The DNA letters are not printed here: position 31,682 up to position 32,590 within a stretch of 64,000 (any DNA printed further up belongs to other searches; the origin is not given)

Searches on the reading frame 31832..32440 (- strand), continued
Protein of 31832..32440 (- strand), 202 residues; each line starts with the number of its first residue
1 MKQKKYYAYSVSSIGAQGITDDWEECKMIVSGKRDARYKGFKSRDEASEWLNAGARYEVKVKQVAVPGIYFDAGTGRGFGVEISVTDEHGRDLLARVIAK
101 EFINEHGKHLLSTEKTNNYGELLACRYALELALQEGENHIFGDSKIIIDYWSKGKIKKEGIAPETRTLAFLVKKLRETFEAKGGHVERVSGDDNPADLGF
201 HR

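Call 25: find_related_loci(query=A2, collection=genome_contigs, flank=3000)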
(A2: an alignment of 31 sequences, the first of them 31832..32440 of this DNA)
Query A2 (202 aa) in genome_contigs; peptide patterns used: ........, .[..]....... (x = any residue, [..] = any of these).
485 stretches matched a pattern; 386 encode a relative of the query (tblastn E <= 1e-3); the best 80 are kept; 80 distinct loci.
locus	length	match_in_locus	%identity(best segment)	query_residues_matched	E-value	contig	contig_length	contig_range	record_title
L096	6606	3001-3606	81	1-202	1e-109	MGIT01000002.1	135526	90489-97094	MAG: Candidatus Wolfebacteria bacterium RIFOXYB1_FULL_54_12 rifoxyb1_full_scaffold_177, whole genome shotgun sequence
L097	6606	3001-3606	80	1-202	4e-108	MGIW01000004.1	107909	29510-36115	MAG: Candidatus Wolfebacteria bacterium RIFOXYD12_FULL_48_21 rifoxyd3_full_scaffold_51, whole genome shotgun sequence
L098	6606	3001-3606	80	1-202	4e-107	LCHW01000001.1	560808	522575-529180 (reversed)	MAG: Candidatus Wolfebacteria bacterium GW2011_GWE2_44_13 UW32_C0001, whole genome shotgun sequence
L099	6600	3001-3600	60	1-202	3e-78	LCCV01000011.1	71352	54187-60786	MAG: Parcubacteria group bacterium GW2011_GWA2_42_14 UV01_C0011, whole genome shotgun sequence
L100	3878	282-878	60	1-202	3e-78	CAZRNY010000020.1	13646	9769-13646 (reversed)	MAG TPA_asm: uncultured Candidatus Saccharibacteria bacterium isolate binchicken_co220_50 genome assembly, contig: NODE_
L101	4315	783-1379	60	1-202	5e-77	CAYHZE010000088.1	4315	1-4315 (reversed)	MAG TPA_asm: uncultured Candidatus Saccharibacteria bacterium isolate ERP119705_co17_184 genome assembly, contig: NODE_3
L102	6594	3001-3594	58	3-202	8e-77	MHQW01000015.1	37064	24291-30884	MAG: Candidatus Sungbacteria bacterium RIFCSPLOWO2_02_FULL_51_17 rifcsplowo2_02_scaffold_2189, whole genome shotgun sequ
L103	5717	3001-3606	60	1-202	2e-75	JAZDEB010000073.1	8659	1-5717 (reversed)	MAG: Candidatus Liptonbacteria bacterium isolate MEGAHIT-group-0.117 k141_11485464, whole genome shotgun sequence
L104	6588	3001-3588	61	4-202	1e-75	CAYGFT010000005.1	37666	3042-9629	MAG TPA_asm: uncultured Candidatus Saccharibacteria bacterium isolate ERP113451_co3_1 genome assembly, contig: NODE_734_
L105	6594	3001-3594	58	3-202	4e-75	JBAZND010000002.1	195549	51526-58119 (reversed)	MAG: Parcubacteria group bacterium isolate SO_2017_LW4_59 scaffold_217_c1_LW137-91_2017, whole genome shotgun sequence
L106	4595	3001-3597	58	3-202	1e-74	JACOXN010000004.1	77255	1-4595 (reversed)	MAG: Candidatus Giovannonibacteria bacterium isolate NC_groundwater_154_Ag_S-0.1um_46_13 S4_GD2017_2_S1_scaffold_149, wh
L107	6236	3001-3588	60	4-202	2e-74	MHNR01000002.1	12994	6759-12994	MAG: Candidatus Ryanbacteria bacterium RIFCSPHIGHO2_02_FULL_48_12 rifcsphigho2_02_scaffold_13045, whole genome shotgun s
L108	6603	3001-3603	59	1-202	5e-74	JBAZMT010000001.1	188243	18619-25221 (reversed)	MAG: Parcubacteria group bacterium isolate SO_2017_LW4_5 scaffold_239_c1_LW137-91_2017, whole genome shotgun sequence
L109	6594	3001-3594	58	5-202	8e-74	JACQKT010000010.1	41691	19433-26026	MAG: Candidatus Liptonbacteria bacterium isolate NC_groundwater_1184_Ag_S-0.1um_47_66 S_p1_S3_coassembly_k141_426231, wh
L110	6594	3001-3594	59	1-202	2e-73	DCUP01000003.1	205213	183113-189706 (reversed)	MAG TPA_asm: Patescibacteria group bacterium UBA2211 UBA2211_contig_2201, whole genome shotgun sequence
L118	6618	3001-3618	58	1-202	1e-72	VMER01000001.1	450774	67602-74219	MAG: Parcubacteria group bacterium LiPW_15 LiPW15_scaffold_6, whole genome shotgun sequence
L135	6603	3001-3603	55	2-201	9e-71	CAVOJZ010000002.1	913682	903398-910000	MAG: uncultured bacterium isolate MFD00082.bin.1.43 genome assembly, contig: contig_7304, whole genome shotgun sequence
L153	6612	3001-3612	55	1-201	8e-69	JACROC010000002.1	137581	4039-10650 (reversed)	MAG: Candidatus Harrisonbacteria bacterium isolate NC_groundwater_1951_Pr3_S-0.2um_42_5 scaffold_214312, whole genome sh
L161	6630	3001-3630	54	2-202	2e-68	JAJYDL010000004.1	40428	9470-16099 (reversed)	MAG: bacterium isolate BP9.bin97 NODE_1507_length_40428_cov_1.523784, whole genome shotgun sequence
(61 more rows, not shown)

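Call 27: search_solved_structures(query=A2, max_evalue=0.001, show_alignments=1)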
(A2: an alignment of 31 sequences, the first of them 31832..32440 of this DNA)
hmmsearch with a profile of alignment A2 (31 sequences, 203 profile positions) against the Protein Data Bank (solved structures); distinct sequences matched with E-value up to 0.001: 3.
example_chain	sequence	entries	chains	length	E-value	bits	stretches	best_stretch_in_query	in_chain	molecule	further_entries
1qhk_A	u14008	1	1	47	3.3e-06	29.9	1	10-52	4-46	PROTEIN (RIBONUCLEASE HI)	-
3bsu_A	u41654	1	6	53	8.5e-06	28.6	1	9-56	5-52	Ribonuclease H1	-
6vrd_A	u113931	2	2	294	1.2e-05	28.1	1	10-69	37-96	Ribonuclease H1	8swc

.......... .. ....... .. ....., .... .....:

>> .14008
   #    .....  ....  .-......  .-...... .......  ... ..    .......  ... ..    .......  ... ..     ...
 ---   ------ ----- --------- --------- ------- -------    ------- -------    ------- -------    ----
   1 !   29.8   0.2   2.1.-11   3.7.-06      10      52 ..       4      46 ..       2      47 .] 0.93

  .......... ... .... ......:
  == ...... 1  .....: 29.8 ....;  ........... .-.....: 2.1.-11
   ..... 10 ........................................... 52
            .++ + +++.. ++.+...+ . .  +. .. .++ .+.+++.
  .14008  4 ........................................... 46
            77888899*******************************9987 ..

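Call 29: find_encoding_contigs(protein=P0070, flank=5000, max_places=2)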
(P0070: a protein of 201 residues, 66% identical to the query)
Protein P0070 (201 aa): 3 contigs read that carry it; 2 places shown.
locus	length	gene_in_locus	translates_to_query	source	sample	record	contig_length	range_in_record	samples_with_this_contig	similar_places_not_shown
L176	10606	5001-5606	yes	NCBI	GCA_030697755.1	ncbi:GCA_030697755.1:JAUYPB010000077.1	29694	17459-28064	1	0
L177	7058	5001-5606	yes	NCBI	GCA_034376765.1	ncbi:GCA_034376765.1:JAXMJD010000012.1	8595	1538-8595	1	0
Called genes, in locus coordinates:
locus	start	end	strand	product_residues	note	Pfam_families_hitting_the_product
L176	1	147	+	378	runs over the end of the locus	PF07995:GSDH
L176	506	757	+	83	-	-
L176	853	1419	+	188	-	PF06210:DUF1003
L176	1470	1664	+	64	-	-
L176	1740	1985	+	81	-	PF22570:LiaF-TM (weak), PF18917:LiaI-LiaF-like_TM1 (weak)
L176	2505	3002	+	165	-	-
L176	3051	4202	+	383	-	PF00226:DnaJ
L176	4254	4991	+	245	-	PF00483:NTP_transferase, PF01128:IspD (weak), PF12804:NTP_transf_3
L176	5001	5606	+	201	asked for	PF01693:Cauli_VI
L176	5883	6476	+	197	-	-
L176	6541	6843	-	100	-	-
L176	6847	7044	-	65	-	-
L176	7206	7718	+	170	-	-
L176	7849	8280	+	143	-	-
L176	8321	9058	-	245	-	PF01978:TrmB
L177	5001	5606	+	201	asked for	PF01693:Cauli_VI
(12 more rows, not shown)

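Call 30: find_encoding_contigs(protein=P0076, flank=5000, max_places=2)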
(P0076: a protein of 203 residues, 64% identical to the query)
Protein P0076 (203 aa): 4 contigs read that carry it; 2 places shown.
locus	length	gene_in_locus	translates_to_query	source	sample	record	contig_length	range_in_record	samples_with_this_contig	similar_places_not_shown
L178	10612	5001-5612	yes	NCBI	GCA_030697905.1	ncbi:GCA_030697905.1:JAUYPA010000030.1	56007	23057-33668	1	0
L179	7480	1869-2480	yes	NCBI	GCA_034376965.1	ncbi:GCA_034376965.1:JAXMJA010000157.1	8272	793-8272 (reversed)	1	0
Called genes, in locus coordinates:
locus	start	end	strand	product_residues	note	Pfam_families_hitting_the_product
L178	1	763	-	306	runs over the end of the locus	PF01745:IPT (weak), PF01715:IPPT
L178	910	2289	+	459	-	PF13638:PIN_4, PF13401:AAA_22 (faint), PF02562:PhoH, PF13245:AAA_19 (faint), PF13604:AAA_30 (faint)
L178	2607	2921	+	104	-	PF00829:Ribosomal_L21p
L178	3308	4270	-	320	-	-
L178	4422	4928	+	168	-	-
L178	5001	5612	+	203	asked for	PF01693:Cauli_VI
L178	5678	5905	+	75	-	-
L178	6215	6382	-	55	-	-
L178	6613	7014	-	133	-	PF13473:Cupredoxin_1 (weak)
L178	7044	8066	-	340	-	PF00403:HMA, PF13386:DsbD_2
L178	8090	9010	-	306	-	PF25852:DUF6242_C (faint), PF02012:BNR (faint), PF15902:Sortilin-Vps10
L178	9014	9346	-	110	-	-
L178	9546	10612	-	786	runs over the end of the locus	PF00403:HMA, PF00122:E1-E2_ATPase, PF00702:Hydrolase, PF08282:Hydrolase_3 (faint), PF12710:HAD (faint)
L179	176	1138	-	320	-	-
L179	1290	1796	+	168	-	-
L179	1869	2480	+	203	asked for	PF01693:Cauli_VI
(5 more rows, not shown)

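Call 43: predict_structure(alignment_id=A2)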
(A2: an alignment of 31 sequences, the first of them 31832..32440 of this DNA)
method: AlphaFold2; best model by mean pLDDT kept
length: 202 residues; sequences in the alignment: 31
mean_pLDDT: 91.1   pTM: 0.72
mean pLDDT of the five models: 91.1, 90.9, 90.9, 89.2, 89.2
residues with pLDDT >= 90: 156; 70-90: 36; 50-70: 7; < 50: 3
segments of 3 or more residues with pLDDT < 50: none
pLDDT, mean of each block of 10 residues (from residue 1): 82 94 94 92 91 83 81 86 95 95 92 93 98 98 96 90 94 98 96 83 42
secondary structure, 60 per line:
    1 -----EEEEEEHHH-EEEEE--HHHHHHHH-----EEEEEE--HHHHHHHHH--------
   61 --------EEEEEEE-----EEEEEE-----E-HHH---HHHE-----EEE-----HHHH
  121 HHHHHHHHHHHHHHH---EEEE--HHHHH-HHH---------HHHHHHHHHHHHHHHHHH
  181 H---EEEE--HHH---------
elements in order: E6-11 E16-20 H23-30 E36-41 H44-52 E69-75 E81-86 E109-111 H117-135 E139-142 H145-149 H163-181 E185-188

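Call 47: fold_search(model_id=the predicted structure, library=pdb)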
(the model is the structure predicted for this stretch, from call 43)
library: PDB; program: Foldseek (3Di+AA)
matches with E <= 10: 1030; with E <= 0.001: 28
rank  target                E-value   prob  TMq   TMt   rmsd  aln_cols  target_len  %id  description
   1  6dpg_A                1.0e-05  1.00  0.42  0.60   5.2       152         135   19  Crystal Structure of Bacillus Halodurans Ribonuclease H1 E188A in Complex with an RNA/DNA Hybrid: Reaction in 4 mM Mn2 (released 2018-08-15)
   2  6do9_A                1.3e-05  1.00  0.43  0.60   5.2       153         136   19  Crystal Structure of Bacillus Halodurans Ribonuclease H1 in Complex with an RNA/DNA Hybrid: Reaction in 2 mM Mg2+ and  (released 2018-08-15)
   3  1zbi_A                1.4e-05  1.00  0.44  0.63   5.0       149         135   19  Bacillus halodurans RNase H catalytic domain mutant D132N in complex with 12-mer RNA/DNA hybrid (released 2005-07-12)
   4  9yjm                  1.5e-05  1.00  0.43  0.61   5.2       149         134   20  Joint X-ray/neutron structure of D132N Bacillus halodurans RNase H1 in the apo-form (released 2026-03-18)
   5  6dpi_A                2.1e-05  1.00  0.42  0.59   5.3       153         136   19  Crystal Structure of Bacillus Halodurans Ribonuclease H1 K196A in Complex with an RNA/DNA Hybrid: Reaction in 10 mM Mg (released 2018-08-15)
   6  6dmn_A                2.5e-05  1.00  0.43  0.60   5.4       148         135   22  Crystal Structure of Bacillus Halodurans Ribonuclease H1 in Complex with an RNA/DNA Hybrid: Soaked in 2 mM Ca2+ and 20 (released 2018-08-15)
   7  9yjl                  2.5e-05  1.00  0.41  0.58   5.4       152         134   20  Joint X-ray/neutron structure of wild-type Bacillus halodurans RNase H1 in the apo-form (released 2026-03-18)
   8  6dp9_A                3.0e-05  1.00  0.42  0.59   5.3       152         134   19  Crystal Structure of Bacillus Halodurans Ribonuclease H1 in Complex with an RNA/DNA Hybrid: Reaction in 2 mM Mn2+ and  (released 2018-08-15)
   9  1zbf                  3.2e-05  1.00  0.43  0.62   5.3       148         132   20  Crystal structure of B. halodurans RNase H catalytic domain mutant D132N (released 2005-07-12)
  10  3ey1_A                3.2e-05  1.00  0.42  0.59   5.2       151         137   20  A Conformational Transition in the Structure of a 2'-Thiomethyl-Modified DNA Visualized at High Resolution (released 2009-04-28)
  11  3uld_A                3.8e-05  1.00  0.41  0.59   5.2       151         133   18  High resolution structure of DNA/RNA hybrid in complex with RNase H catalytic domain D132N mutant (released 2012-11-14)
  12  6doh_A                4.3e-05  1.00  0.41  0.59   5.3       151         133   18  Crystal Structure of Bacillus Halodurans Ribonuclease H1 in Complex with an RNA/DNA Hybrid: Soak in 0.5 mM EGTA and 20 (released 2018-08-15)
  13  3d0p_C                4.3e-05  1.00  0.41  0.59   5.5       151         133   18  Insights into RNA/DNA hybrid recognition and processing by RNase H from the crystal structure of a non-specific enzyme (released 2008-10-07)
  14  6dpo_A                4.6e-05  1.00  0.41  0.58   5.5       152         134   20  Crystal Structure of Bacillus Halodurans Ribonuclease H1 E188A in Complex with an RNA/DNA Hybrid: Reaction in 2 mM Mg2 (released 2018-08-15)
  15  2g8h_A                5.8e-05  1.00  0.42  0.58   5.6       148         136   22  B. halodurans RNase H catalytic domain D192N mutant in complex with Mg2+ and RNA/DNA hybrid (non-P nick at the active  (released 2006-04-25)
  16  1zbi_B                6.6e-05  1.00  0.42  0.58   5.3       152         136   18  Bacillus halodurans RNase H catalytic domain mutant D132N in complex with 12-mer RNA/DNA hybrid (released 2005-07-12)
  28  4e19_B                3.6e-04  1.00  0.40  0.57   6.3       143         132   17  Crystal structure of RNase H1 from halophilic archaeon Halobacterium salinarum NRC-1 (released 2013-03-06)
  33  4e19_A                1.3e-03  1.00  0.40  0.57   6.3       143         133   17  Crystal structure of RNase H1 from halophilic archaeon Halobacterium salinarum NRC-1 (released 2013-03-06)
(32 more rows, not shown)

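Call 62: search_protein_families(library=pfam, alignment_id=A4, max_evalue=0.0001)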
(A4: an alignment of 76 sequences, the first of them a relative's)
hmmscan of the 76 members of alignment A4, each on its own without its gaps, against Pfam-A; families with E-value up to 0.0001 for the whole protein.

A. member 1, L099:2537-2791:+ (85 aa): 1 family
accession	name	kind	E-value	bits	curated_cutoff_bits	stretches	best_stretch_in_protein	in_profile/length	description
PF21748.3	UPF0150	-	8.2e-28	96.6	27.3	1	4-66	1-64/64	UPF0150-like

B. families by the number of members that match (of 76 scanned): 27 families (the first 25 are shown)
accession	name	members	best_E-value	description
PF02272.25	DHHA1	25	3.6e-10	DHHA1 domain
PF09335.16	VTT_dom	8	1.7e-24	VTT domain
PF01368.27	DHH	8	9.4e-23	DHH family, N-terminal domain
PF10648.15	Gmad2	4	5.5e-12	Immunoglobulin-like domain of bacterial spore germination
PF01641.26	SelR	3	3.3e-53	SelR domain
PF17768.7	RecJ_OB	3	5.3e-27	RecJ OB domain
PF00929.31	RNase_T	3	2e-25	Exonuclease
PF10646.14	Germane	3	4.7e-20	Sporulation and spore germination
PF16473.11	Rv2179c-like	3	5.9e-08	3'-5' exoribonuclease Rv2179c-like domain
PF01098.24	FTSW_RODA_SPOVE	2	2.5e-88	Cell cycle protein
PF03226.21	Yippee-Mis18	2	4e-05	Yippee zinc-binding/DNA-binding /Mis18, centromere assembly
PF00254.34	FKBP_C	1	3.4e-38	FKBP-type peptidyl-prolyl cis-trans isomerase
PF00535.33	Glycos_transf_2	1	5e-31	Glycosyl transferase family 2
PF13641.12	Glyco_tranf_2_3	1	1.5e-29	Glycosyltransferase like family 2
PF21748.3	UPF0150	1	8.2e-28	UPF0150-like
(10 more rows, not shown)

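Call 64: search_protein_families(library=pfam, proteins=[L118:2129-3001:+, L135:2031-2999:+, L110:2388-2996:+, L153:1816-2991:+, L161:1329-2987:-, L109:2406-2975:+], max_evalue=0.001)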
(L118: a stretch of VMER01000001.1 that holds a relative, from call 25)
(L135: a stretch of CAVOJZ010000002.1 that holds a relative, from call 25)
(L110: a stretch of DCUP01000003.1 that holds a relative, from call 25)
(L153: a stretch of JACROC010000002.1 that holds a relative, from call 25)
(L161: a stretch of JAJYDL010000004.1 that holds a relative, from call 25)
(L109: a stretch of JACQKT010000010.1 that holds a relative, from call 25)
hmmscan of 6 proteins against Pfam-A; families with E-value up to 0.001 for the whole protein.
L118:2129-3001:+ (291 aa): 1 family
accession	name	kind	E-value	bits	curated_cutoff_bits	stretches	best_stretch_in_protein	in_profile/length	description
PF02272.25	DHHA1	-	9.4e-10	39.3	25.9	1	229-286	23-87/102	DHHA1 domain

L135:2031-2999:+ (323 aa): 0 families

L110:2388-2996:+ (203 aa): 1 family
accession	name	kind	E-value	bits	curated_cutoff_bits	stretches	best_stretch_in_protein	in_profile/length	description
PF09335.16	VTT_dom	-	8e-23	81.7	33.9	1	45-165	1-122/123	VTT domain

L153:1816-2991:+ (392 aa): 2 families
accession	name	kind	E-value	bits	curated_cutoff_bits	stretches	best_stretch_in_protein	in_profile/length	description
PF01368.27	DHH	-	2.2e-14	54.3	28.1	1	23-165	1-117/125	DHH family, N-terminal domain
PF02272.25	DHHA1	-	4.3e-08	34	25.9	1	305-388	16-101/102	DHHA1 domain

L161:1329-2987:- (553 aa): 0 families

L109:2406-2975:+ (190 aa): 2 families
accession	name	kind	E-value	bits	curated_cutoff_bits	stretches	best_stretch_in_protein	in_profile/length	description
PF00929.31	RNase_T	-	2e-25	90.7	24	1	15-178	1-164/164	Exonuclease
PF16473.11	Rv2179c-like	-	5.9e-08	33.1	27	1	15-178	3-173/177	3'-5' exoribonuclease Rv2179c-like domain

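Call 70: find_encoding_contigs(protein=P0060, flank=4000, max_places=2)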
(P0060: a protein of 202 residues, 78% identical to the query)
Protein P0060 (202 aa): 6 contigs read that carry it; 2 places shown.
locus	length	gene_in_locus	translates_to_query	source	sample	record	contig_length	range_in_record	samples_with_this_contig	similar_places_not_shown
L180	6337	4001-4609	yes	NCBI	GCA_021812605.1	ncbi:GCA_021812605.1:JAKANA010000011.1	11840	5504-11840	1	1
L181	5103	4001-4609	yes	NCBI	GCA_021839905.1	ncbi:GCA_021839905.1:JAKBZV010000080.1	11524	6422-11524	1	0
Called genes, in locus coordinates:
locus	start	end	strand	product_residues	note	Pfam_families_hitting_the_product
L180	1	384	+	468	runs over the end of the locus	PF04851:ResIII, PF00270:DEAD, PF00271:Helicase_C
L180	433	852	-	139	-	PF21549:PRDM2_PR (weak), PF00856:SET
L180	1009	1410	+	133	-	PF01814:Hemerythrin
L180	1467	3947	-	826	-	PF00690:Cation_ATPase_N, PF00122:E1-E2_ATPase, PF00702:Hydrolase, PF13246:Cation_ATPase, PF00689:Cation_ATPase_C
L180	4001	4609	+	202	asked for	PF01693:Cauli_VI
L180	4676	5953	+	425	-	PF03235:GmrSD_N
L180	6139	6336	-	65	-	?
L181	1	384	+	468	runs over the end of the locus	PF04851:ResIII, PF00270:DEAD, PF00271:Helicase_C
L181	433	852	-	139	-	PF21549:PRDM2_PR (weak), PF00856:SET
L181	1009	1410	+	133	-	PF01814:Hemerythrin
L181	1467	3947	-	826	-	PF00690:Cation_ATPase_N, PF00122:E1-E2_ATPase, PF00702:Hydrolase, PF13246:Cation_ATPase, PF00689:Cation_ATPase_C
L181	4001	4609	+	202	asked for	PF01693:Cauli_VI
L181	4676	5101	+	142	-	?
